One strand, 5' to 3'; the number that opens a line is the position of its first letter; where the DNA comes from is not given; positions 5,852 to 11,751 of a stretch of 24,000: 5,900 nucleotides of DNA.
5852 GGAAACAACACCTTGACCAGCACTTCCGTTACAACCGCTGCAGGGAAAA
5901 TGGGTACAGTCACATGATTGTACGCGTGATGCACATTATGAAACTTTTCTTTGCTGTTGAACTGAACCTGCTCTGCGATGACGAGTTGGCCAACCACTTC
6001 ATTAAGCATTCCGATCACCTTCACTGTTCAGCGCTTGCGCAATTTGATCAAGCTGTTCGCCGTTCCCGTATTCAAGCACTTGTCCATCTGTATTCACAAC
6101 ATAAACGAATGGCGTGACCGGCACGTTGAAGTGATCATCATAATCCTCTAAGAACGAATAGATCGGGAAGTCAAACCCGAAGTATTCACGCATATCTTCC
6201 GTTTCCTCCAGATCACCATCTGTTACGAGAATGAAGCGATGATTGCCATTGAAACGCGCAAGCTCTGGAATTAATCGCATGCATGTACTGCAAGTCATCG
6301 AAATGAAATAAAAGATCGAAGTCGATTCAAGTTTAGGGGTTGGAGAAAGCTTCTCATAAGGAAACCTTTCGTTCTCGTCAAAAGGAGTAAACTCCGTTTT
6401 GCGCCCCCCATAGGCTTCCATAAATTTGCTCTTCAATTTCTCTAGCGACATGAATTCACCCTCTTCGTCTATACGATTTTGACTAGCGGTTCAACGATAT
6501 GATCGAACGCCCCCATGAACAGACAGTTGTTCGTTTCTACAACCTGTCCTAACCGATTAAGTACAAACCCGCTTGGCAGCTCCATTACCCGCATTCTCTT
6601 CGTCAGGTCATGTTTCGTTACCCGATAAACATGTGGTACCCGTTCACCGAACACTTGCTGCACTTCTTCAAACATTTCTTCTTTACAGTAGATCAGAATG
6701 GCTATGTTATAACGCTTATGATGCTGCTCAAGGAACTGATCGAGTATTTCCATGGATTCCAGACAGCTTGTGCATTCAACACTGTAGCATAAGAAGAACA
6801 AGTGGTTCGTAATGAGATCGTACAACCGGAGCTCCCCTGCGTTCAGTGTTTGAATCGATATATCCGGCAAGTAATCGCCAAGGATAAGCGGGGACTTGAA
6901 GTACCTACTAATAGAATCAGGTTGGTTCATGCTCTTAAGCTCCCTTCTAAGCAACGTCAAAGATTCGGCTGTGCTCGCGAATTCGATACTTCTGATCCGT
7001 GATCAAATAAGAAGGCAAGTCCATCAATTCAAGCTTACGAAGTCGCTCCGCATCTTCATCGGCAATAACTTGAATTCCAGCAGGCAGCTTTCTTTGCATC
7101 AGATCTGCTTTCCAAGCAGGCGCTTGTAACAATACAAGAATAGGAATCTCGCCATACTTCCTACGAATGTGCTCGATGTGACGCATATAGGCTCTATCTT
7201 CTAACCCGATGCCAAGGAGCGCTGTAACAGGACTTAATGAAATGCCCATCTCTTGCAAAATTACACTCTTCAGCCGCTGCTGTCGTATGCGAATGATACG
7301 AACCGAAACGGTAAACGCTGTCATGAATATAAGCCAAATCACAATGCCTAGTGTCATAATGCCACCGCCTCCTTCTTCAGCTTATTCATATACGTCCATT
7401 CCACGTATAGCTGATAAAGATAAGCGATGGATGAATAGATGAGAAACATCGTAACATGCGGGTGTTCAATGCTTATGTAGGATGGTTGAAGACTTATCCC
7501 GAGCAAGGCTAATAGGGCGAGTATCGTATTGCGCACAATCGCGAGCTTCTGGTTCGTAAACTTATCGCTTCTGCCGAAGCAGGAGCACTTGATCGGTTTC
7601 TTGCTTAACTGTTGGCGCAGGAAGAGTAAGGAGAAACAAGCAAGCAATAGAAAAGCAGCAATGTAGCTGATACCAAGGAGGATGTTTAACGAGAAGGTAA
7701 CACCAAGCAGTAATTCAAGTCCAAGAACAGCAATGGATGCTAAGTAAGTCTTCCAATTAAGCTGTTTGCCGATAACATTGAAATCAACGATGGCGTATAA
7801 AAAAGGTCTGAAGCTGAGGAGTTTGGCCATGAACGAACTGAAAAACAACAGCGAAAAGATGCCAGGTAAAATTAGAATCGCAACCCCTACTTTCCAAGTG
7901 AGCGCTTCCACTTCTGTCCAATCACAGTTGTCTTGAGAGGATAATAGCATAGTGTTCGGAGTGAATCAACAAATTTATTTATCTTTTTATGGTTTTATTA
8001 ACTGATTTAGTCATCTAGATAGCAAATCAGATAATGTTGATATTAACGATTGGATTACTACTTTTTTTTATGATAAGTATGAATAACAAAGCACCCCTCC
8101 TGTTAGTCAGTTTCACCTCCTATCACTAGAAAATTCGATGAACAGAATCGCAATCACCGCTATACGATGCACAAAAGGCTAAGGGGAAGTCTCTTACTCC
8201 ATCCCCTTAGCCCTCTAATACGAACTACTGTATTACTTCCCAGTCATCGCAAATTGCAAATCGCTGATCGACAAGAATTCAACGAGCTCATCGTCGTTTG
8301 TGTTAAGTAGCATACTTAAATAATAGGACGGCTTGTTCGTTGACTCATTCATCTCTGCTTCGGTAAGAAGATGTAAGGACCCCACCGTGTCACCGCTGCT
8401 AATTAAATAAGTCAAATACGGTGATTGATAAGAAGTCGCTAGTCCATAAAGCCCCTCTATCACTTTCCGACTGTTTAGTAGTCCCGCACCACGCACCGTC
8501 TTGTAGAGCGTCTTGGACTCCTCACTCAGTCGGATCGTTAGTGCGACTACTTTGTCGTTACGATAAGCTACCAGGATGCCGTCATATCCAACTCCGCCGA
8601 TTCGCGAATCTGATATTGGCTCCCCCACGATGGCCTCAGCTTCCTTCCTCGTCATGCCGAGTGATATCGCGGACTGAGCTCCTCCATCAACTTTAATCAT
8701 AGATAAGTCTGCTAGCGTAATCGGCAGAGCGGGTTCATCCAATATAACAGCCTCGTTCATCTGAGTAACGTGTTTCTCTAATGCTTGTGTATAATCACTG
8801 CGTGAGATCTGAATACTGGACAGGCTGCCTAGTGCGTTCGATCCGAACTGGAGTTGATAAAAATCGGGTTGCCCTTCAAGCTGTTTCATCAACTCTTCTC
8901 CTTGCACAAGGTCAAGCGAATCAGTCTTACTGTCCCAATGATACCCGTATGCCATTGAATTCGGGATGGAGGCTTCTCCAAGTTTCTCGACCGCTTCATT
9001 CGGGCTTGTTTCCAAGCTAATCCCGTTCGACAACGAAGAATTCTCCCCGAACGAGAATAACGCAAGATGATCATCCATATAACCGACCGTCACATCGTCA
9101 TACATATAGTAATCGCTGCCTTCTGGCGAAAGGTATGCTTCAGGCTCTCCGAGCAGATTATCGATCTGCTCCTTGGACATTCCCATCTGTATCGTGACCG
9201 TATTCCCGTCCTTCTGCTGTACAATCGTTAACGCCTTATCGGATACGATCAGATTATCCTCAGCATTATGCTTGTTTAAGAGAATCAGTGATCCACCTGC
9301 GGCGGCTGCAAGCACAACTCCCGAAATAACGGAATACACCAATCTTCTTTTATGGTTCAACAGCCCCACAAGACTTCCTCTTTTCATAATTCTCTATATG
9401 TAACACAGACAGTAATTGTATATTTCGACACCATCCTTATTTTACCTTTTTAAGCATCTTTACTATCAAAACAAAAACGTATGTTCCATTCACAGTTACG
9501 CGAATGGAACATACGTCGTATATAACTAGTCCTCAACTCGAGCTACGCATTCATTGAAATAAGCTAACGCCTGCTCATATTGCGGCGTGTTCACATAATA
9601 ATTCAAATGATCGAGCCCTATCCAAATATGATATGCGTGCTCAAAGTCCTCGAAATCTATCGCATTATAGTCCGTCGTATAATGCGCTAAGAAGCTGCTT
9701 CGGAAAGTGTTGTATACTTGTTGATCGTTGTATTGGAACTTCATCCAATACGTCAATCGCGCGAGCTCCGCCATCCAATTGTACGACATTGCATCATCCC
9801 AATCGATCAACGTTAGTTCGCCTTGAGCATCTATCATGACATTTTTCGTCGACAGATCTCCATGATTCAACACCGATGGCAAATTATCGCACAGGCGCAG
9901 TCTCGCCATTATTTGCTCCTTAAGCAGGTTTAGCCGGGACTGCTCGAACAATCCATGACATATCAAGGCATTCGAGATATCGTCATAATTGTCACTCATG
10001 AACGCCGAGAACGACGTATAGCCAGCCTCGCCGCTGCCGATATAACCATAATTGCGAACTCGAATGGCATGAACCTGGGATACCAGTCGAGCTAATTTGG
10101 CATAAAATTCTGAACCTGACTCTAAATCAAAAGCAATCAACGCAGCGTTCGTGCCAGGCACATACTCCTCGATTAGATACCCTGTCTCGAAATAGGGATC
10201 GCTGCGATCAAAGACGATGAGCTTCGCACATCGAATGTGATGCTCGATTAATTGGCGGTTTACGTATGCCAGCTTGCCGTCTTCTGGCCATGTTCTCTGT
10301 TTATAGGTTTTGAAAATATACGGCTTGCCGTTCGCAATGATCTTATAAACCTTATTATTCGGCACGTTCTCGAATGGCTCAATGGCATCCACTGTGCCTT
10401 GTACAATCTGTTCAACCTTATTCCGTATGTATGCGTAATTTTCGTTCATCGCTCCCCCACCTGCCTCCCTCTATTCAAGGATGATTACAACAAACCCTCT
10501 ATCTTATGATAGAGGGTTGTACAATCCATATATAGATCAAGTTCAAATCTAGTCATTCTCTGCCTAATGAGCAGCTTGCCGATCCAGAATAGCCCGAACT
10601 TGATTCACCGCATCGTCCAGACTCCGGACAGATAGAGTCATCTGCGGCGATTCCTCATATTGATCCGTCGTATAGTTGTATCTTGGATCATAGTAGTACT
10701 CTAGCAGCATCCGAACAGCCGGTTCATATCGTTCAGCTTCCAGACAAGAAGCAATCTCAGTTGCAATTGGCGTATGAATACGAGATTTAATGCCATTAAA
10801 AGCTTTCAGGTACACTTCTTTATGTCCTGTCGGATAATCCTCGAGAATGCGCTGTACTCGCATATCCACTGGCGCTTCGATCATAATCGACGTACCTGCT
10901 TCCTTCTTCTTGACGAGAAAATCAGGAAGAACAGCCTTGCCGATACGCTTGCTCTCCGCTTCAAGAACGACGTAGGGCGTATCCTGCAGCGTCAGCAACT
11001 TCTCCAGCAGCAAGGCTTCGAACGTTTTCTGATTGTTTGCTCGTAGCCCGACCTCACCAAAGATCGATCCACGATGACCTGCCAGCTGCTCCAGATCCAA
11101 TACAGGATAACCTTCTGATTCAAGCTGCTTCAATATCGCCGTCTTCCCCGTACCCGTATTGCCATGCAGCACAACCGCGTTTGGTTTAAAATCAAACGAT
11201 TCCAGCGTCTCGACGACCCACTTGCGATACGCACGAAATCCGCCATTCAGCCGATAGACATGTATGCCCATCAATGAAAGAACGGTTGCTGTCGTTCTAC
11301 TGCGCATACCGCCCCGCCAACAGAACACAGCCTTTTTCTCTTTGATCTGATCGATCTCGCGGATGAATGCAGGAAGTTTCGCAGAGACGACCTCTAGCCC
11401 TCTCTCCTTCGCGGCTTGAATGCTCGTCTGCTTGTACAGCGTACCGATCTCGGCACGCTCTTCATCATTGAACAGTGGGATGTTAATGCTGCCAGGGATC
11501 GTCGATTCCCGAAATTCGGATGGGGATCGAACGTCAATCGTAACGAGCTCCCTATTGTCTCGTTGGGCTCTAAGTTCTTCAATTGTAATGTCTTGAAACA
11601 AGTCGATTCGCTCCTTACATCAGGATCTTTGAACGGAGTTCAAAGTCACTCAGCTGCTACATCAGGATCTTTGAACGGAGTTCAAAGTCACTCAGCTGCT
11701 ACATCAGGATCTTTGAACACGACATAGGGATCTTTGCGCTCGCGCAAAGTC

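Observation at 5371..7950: Self-contained operon pairing a MauE-like membrane protein and three thioredoxin-fold paralogues with a terminal octa-cysteine peptide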

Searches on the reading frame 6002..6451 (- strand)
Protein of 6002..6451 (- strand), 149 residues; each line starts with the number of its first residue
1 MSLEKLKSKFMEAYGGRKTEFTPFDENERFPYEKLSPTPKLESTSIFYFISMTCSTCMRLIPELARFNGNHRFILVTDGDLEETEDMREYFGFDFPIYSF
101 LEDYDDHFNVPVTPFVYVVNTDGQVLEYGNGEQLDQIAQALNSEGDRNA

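Call 3: search_protein_families(library=pfam, proteins=[window:6002-6451:-], max_evalue=1)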
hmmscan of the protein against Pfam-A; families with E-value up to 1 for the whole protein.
window:6002-6451:- (149 aa): 5 families
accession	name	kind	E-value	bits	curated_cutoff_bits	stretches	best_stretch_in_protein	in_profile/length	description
PF13905.12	Thioredoxin_8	-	0.0015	19.2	27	1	46-125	5-94/94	Thioredoxin-like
PF05988.18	DUF899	-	0.002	18.2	27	1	53-114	87-151/224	Bacterial protein of unknown function (DUF899)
PF15613.11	WSD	-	0.055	14.1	25.4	1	112-148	21-58/69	Williams-Beuren syndrome DDT (WSD), D-TOX E motif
PF08534.16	Redoxin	-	0.08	13.2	26.6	1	46-134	33-137/148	Redoxin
PF00085.26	Thioredoxin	-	0.19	12.2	23.5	0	44-88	20-65/103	Thioredoxin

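Call 4: search_protein_families(library=ncbifam, proteins=[window:6002-6451:-], max_evalue=1)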
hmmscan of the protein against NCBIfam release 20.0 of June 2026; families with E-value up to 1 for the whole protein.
window:6002-6451:- (149 aa): 2 families
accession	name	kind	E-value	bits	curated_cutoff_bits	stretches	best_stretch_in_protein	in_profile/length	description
NF053656.1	redoxin_TUGYCR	domain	0.0014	18.6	100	1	33-59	18-44/146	TUGYCR motif thioredoxin fold (seleno)protein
TIGR02661.1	MauD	equivalog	0.031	13.7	188.6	1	43-132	75-166/189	methylamine dehydrogenase accessory protein MauD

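Call 78: search_solved_structures(query=A10, max_evalue=0.01)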
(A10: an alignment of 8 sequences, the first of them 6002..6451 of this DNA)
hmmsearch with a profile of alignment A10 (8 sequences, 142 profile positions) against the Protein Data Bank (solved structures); distinct sequences matched with E-value up to 0.01: 26.
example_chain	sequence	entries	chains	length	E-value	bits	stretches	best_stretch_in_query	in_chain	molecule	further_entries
4nmu_A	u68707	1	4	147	8.1e-07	31.9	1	9-128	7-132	Thiol-disulfide oxidoreductase ResA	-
3erw_A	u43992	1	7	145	2e-06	30.7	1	25-128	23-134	Sporulation thiol-disulfide oxidoreductase A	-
3c73_A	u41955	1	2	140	6.1e-06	29.1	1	21-128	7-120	Thiol-disulfide oxidoreductase resA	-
3c71_A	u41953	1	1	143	6.9e-06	28.9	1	15-128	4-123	Thiol-disulfide oxidoreductase resA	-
5um7_A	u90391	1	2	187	7e-06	28.9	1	24-128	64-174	Thioredoxin signature protein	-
4fyu_A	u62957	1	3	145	2.5e-05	27.1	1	32-125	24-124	Thioredoxin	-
2h1b_A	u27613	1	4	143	2.8e-05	27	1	15-128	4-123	Thiol-disulfide oxidoreductase resA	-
1st9_A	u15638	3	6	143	5.2e-05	26.1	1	15-128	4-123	Thiol-disulfide oxidoreductase resA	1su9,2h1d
2f9s_A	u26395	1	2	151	6.2e-05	25.8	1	15-128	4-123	Thiol-disulfide oxidoreductase resA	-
4hqs_A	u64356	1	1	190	0.00012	24.8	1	6-125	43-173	Thioredoxin family protein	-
2yp6_A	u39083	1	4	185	0.00025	23.9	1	10-124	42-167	THIOREDOXIN FAMILY PROTEIN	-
4hqz_A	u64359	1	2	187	0.00027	23.8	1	10-124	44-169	Thioredoxin family protein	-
2m72_A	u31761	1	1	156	0.00048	22.9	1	11-125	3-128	Uncharacterized thioredoxin-like protein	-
7aoj_A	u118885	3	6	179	0.00074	22.3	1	21-138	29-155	Plasmoredoxin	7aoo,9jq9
3ha9_A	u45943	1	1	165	0.00082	22.2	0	20-69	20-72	uncharacterized Thioredoxin-like protein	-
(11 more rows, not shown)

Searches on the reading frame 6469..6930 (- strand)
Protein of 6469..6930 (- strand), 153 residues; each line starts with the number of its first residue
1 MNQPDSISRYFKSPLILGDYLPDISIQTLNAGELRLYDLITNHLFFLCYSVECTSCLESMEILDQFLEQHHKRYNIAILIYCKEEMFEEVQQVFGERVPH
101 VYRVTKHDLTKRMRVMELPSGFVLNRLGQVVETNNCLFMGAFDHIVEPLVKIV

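Call 3: search_protein_families(library=pfam, proteins=[window:6469-6930:-], max_evalue=1)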
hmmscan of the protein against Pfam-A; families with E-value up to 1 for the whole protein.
window:6469-6930:- (153 aa): 5 families
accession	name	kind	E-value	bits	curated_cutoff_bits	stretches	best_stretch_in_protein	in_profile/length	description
PF13905.12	Thioredoxin_8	-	6.3e-05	23.7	27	1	47-130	7-94/94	Thioredoxin-like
PF08534.16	Redoxin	-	0.015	15.5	26.6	1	18-134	3-132/148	Redoxin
PF01535.26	PPR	-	0.035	14.8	25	1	74-96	3-25/31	PPR repeat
PF00578.27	AhpC-TSA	-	0.049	14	26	1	18-127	2-118/124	AhpC/TSA family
PF01099.22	Uteroglobin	-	0.065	14.1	24.8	1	44-91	12-59/90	Uteroglobin family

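Call 4: search_protein_families(library=ncbifam, proteins=[window:6469-6930:-], max_evalue=1)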
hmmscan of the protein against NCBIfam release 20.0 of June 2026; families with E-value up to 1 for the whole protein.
window:6469-6930:- (153 aa): 3 families
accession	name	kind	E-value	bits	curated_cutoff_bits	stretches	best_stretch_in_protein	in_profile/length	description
NF002854.0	PRK03147.1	subfamily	0.00048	20.1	170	1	17-133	38-155/176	thiol-disulfide oxidoreductase ResA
NF041202.1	StoA_CxxC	exception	0.0027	17.6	210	1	50-133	61-147/163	endospore biogenesis thiol-disulfide oxidoreductase StoA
TIGR02187.2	PDO_seleno_TRX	equivalog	0.021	14.2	185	1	45-127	23-101/209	protein disulfide oxidoreductase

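Call 80: search_solved_structures(query=A11, max_evalue=0.01)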
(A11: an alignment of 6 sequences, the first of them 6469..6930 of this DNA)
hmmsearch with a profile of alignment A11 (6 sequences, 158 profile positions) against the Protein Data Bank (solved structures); distinct sequences matched with E-value up to 0.01: 14.
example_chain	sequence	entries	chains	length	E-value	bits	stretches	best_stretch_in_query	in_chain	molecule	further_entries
9fov_A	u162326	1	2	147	0.00018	24.4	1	22-132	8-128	Tryparedoxin, putative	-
4fyu_A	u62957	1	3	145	0.0003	23.7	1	48-133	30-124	Thioredoxin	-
4nmu_A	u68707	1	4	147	0.0009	22.2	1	17-134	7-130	Thiol-disulfide oxidoreductase ResA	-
6gxg_A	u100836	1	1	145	0.0011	21.9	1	40-133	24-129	Tryparedoxin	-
6gxg_B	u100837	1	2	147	0.0011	21.9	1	40-133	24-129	Tryparedoxin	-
6gxy_A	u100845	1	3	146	0.0011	21.8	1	40-133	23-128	Tryparedoxin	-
1o73_A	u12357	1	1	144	0.0012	21.8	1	40-133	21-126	TRYPAREDOXIN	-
3s9f_A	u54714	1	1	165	0.0031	20.4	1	24-130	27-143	Tryparedoxin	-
3ia1_A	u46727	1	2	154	0.004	20.1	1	22-131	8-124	Thio-disulfide isomerase/thioredoxin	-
2b5x_A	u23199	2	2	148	0.0044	20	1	36-129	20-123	YkuV protein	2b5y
3c73_A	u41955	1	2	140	0.0048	19.8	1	37-149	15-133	Thiol-disulfide oxidoreductase resA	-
1st9_A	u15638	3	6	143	0.0091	18.9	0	32-149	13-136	Thiol-disulfide oxidoreductase resA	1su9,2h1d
2h1b_A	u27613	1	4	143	0.0096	18.8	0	32-149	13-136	Thiol-disulfide oxidoreductase resA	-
2f9s_A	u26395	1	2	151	0.0096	18.8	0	32-149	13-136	Thiol-disulfide oxidoreductase resA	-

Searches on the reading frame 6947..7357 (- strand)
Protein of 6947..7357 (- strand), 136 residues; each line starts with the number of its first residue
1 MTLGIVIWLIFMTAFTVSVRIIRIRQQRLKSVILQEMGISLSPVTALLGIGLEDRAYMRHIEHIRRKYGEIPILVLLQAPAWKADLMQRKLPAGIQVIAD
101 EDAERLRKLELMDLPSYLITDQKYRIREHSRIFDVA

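Call 3: search_protein_families(library=pfam, proteins=[window:6947-7357:-], max_evalue=1)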
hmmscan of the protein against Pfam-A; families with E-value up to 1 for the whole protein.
window:6947-7357:- (136 aa): 1 family
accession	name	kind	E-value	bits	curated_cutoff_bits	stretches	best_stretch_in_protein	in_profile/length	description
PF21088.3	MS_channel_1st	-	0.27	11.7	23.1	1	32-51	14-33/42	Mechanosensitive ion channel, transmembrane helices 2/3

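Call 4: search_protein_families(library=ncbifam, proteins=[window:6947-7357:-], max_evalue=1)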
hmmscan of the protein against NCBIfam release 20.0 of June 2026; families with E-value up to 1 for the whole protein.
window:6947-7357:- (136 aa): 1 family
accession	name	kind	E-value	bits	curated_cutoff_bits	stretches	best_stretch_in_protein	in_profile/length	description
NF009248.0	PRK12600.1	equivalog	0.085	13.1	97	1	3-61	6-64/94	Na(+)/H(+) antiporter subunit F1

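Call 81: search_solved_structures(query=A9, max_evalue=1)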
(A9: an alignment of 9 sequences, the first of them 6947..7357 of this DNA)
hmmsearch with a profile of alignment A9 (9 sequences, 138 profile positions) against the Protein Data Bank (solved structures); distinct sequences matched with E-value up to 1: 6.
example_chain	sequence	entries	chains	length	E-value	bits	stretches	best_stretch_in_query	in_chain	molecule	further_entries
6yqy_A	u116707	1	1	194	0.029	17.2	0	49-86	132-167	de novo designed TIM barrel sTIM11noCys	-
5bvl_A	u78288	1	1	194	0.036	16.9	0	48-86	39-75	designed TIM barrel sTIM11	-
7osu_A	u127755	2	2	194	0.11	15.4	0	49-86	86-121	sTIM11noCys-SB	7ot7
8k1f_A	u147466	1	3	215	0.36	13.7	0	21-77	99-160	tRNA 5-hydroxyuridine methyltransferase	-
7a8s_A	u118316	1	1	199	0.44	13.4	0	48-86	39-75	sTIM11_h3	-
4rdu_A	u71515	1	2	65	0.46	13.3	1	85-134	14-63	Homeobox protein DLX-5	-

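Call 84: predict_structure(protein=window:6947-7357:-)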
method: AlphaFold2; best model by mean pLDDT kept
length: 136 residues; sequences in the alignment: 1
mean_pLDDT: 60.6   pTM: 0.41
mean pLDDT of the five models: 60.6, 54.3, 54.0, 53.8, 41.3
residues with pLDDT >= 90: 0; 70-90: 21; 50-70: 96; < 50: 19
segments of 3 or more residues with pLDDT < 50: 121-126, 128-136
pLDDT, mean of each block of 10 residues (from residue 1): 85 71 55 53 57 60 69 65 61 66 62 55 44 37
secondary structure, 60 per line:
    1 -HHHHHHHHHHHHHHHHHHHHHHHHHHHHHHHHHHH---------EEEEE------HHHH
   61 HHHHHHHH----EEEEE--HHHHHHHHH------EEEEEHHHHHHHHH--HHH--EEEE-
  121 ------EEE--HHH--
elements in order: H2-36 E46-50 H57-68 E73-77 H80-88 E95-99 H100-108 E116-119 E127-129

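Call 86: fold_search(model_id=the predicted structure, library=pdb)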
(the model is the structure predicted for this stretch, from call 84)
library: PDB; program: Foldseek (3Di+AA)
matches with E <= 10: 988; with E <= 0.001: 0
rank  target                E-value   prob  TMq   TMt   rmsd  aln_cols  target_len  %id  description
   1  9b9y_R                7.1e-02  0.77  0.42  0.16   4.8       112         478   17  Structural mechanism of CB1R binding to peripheral and biased inverse agonists (released 2024-11-20)
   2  7cox_A                8.1e-02  0.63  0.40  0.18   6.5       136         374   12  Crystal structure of Neisseria meningitidis EarP R268A mutant (released 2021-08-11)
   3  7k3z_G                8.1e-02  0.33  0.30  0.11   6.4       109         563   14  P. falciparum Cpn60 D474A mutant bound to ATP (released 2021-04-21)
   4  6tpk                  1.1e-01  0.69  0.41  0.15   4.4       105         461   14  Crystal structure of the human oxytocin receptor (released 2020-08-05)
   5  7k3z_D                1.3e-01  0.35  0.31  0.10   5.5        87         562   18  P. falciparum Cpn60 D474A mutant bound to ATP (released 2021-04-21)
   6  1kep_A                1.4e-01  0.80  0.40  0.18   4.5        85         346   14  The crystal structure of dTDP-D-glucose 4,6-dehydratase (RmlB) from Streptococcus suis with dTDP-xylose bound (released 2002-01-25)
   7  1kep_B                1.4e-01  0.80  0.39  0.18   4.6        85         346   14  The crystal structure of dTDP-D-glucose 4,6-dehydratase (RmlB) from Streptococcus suis with dTDP-xylose bound (released 2002-01-25)
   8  1zga                  1.6e-01  0.30  0.25  0.11  12.7        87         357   14  Crystal structure of isoflavanone 4'-O-methyltransferase complexed with (+)-6a-hydroxymaackiain (released 2006-08-01)
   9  7cgv_B                1.7e-01  0.51  0.33  0.17   4.3        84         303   15  Full consensus L-threonine 3-dehydrogenase, FcTDH-IIYM (NAD+ bound form) (released 2020-10-28)
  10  8k8f                  1.7e-01  0.28  0.32  0.27  11.2       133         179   14  De novo design protein -N7 (released 2024-07-31)
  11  6hlo                  1.8e-01  0.60  0.41  0.15   4.4       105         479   14  Crystal structure of the Neurokinin 1 receptor in complex with the small molecule antagonist Aprepitant (released 2019-01-16)
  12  7f2a_A                1.8e-01  0.44  0.40  0.18   6.5       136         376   12  Crystal structure of Neisseria meningitidis EarP bound TDP (released 2022-06-15)
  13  5che_B                1.9e-01  0.77  0.38  0.15   3.6        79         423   10  Crystal structure of Arabidopsis glutamyl-tRNA reductase in complex with its regulatory proteins (released 2016-02-03)
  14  2i99_B                2.1e-01  0.47  0.37  0.18  13.4       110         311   12  Crystal structure of human Mu_crystallin at 2.6 Angstrom (released 2007-02-27)
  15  7k3z_A                2.1e-01  0.30  0.30  0.10   5.2        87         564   15  P. falciparum Cpn60 D474A mutant bound to ATP (released 2021-04-21)
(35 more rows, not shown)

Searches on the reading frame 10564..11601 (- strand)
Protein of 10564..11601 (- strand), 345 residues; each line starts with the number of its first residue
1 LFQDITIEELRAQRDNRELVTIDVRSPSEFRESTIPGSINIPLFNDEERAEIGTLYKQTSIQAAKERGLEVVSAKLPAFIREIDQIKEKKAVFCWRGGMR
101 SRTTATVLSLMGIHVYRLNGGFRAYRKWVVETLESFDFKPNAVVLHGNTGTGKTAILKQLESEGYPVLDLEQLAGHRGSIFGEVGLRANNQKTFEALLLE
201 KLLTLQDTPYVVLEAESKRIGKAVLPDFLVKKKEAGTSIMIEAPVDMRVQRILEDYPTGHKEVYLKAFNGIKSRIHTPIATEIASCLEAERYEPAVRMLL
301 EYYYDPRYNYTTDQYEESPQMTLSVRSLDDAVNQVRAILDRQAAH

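Call 64: search_protein_families(library=pfam, proteins=[window:10564-11601:-], max_evalue=0.001)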
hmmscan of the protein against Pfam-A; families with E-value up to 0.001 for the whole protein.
window:10564-11601:- (345 aa): 2 families
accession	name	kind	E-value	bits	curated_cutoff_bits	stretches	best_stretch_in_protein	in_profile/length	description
PF00581.25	Rhodanese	-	1.2e-14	55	22.2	1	7-126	2-100/102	Rhodanese-like domain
PF13476.12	AAA_23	-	0.00021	22.4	27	1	121-158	6-37/201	AAA domain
